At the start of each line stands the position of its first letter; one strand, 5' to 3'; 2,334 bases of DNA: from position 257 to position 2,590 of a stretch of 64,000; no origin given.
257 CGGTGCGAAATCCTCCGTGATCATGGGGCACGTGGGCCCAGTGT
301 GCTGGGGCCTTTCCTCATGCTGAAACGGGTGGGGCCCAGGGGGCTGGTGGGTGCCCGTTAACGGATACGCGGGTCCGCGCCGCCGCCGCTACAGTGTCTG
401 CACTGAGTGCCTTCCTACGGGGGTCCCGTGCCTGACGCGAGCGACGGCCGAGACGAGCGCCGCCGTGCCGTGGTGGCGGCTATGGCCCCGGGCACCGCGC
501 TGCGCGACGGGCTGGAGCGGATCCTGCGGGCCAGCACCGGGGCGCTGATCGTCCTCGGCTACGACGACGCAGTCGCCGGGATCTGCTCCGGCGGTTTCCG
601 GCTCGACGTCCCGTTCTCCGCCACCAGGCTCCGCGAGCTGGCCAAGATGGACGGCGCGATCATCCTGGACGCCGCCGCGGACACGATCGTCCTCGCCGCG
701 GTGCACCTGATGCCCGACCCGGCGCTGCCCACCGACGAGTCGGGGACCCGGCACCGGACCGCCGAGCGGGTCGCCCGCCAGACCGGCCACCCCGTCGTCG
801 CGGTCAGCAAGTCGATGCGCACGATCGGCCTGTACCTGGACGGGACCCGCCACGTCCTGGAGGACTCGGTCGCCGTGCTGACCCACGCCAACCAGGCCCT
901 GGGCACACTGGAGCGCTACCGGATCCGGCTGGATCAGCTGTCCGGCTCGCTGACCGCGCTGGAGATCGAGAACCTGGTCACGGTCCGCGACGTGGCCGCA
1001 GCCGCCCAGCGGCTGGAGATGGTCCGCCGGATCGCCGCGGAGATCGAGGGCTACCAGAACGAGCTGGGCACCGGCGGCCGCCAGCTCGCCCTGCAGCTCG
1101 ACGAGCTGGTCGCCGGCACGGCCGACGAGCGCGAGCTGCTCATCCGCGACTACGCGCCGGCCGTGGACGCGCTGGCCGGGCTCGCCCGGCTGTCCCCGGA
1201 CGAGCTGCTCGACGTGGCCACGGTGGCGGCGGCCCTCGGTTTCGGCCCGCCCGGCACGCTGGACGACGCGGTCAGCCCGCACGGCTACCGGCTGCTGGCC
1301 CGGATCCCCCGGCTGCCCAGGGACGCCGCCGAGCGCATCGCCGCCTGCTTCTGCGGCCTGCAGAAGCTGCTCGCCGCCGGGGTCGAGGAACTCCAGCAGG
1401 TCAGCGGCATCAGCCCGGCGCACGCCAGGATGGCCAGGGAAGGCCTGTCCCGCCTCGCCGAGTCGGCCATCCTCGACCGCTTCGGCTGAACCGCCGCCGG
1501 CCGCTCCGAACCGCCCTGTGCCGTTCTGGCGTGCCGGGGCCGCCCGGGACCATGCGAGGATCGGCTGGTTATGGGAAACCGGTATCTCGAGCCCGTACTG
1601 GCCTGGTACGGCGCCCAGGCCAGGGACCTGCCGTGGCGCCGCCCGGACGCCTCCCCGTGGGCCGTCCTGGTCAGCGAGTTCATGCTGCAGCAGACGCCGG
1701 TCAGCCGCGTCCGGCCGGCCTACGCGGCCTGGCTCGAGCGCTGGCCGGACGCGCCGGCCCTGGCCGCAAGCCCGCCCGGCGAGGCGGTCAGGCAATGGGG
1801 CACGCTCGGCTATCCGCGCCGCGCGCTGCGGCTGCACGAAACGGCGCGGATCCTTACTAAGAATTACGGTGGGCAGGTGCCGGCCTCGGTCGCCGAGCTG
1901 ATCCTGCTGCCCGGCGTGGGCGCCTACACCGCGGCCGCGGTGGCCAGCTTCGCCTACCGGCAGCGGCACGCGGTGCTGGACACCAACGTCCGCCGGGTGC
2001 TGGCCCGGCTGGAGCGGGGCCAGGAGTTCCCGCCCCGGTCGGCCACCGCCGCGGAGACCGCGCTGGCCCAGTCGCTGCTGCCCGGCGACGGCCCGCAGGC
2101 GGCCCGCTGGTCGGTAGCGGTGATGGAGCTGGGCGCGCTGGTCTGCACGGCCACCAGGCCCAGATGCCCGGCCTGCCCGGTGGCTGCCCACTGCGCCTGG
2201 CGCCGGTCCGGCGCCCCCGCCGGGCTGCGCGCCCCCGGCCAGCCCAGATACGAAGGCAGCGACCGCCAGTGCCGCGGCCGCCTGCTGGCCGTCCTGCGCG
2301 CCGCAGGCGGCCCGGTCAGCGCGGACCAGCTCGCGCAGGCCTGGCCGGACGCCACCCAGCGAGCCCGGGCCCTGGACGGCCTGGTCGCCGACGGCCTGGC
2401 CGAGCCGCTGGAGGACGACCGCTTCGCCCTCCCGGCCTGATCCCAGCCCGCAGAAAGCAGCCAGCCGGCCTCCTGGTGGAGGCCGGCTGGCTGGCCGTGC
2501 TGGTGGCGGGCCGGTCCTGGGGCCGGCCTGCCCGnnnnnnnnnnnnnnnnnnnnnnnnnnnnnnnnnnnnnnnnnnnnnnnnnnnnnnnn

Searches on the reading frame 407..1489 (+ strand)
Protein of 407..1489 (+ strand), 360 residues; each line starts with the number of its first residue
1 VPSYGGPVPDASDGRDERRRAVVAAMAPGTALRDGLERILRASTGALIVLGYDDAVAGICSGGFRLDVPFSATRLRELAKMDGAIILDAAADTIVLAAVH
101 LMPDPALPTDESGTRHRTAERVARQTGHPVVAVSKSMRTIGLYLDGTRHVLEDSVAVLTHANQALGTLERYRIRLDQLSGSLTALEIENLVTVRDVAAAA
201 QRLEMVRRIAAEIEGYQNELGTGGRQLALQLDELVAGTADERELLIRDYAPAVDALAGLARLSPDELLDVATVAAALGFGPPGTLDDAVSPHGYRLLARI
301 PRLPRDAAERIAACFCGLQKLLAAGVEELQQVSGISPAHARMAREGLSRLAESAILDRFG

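Call 4: search_protein_families(library=pfam, proteins=[window:407-1489:+])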
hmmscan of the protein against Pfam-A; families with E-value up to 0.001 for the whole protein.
window:407-1489:+ (360 aa): 3 families
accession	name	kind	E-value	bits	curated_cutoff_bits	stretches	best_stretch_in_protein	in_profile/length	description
PF10635.14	DisA-linker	-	9.4e-44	149.1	25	1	151-280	1-136/142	DisA bacterial checkpoint controller linker region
PF02457.21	DAC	-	1.1e-25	89.9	27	1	34-146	2-117/119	DisA bacterial checkpoint controller nucleotide-binding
PF12826.13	HHH_2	-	0.00052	20.6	27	0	300-342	8-50/64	Helix-hairpin-helix motif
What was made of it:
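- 407..1489 (+): disA, diadenylate cyclase (source of the ligand); not physically linked to the riboswitch. DAC + DisA-linker + HHH domains (call 4).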

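Call 40: search_protein_families(library=ncbifam, proteins=[window:407-1489:+], max_evalue=0.00001)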
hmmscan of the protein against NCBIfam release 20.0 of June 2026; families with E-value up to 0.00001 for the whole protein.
window:407-1489:+ (360 aa): 1 family
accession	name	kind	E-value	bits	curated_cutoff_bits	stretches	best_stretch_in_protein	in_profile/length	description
NF010009.0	PRK13482.1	equivalog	1.4e-135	452.1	201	1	16-358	6-355/357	DNA integrity scanning diadenylate cyclase DisA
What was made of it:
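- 407..1489 (+): NCBIfam equivalog NF010009 at 452 bits against a cut-off of 201 (call 40).
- On c-di-AMP riboswitch (ydaO/yuaA leader, Rfam RF00379): DisA at 407-1489: DAC + DisA-linker domains, NCBIfam equivalog at 452 bits against a cut-off of 201 (calls 4, 40).
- DisA is present in the window (call 40).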

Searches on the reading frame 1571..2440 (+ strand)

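Call 39: search_protein_families(library=pfam, proteins=[window:1571-2440:+], max_evalue=0.00001)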
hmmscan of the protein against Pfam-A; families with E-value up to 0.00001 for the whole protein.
window:1571-2440:+ (289 aa): 2 families
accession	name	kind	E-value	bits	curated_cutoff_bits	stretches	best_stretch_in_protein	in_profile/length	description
PF00730.31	HhH-GPD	-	5.9e-13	49.5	26.2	1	34-162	1-101/108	HhH-GPD superfamily base excision DNA repair protein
PF00633.29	HHH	-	3e-08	33.5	24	1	99-127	2-30/30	Helix-hairpin-helix motif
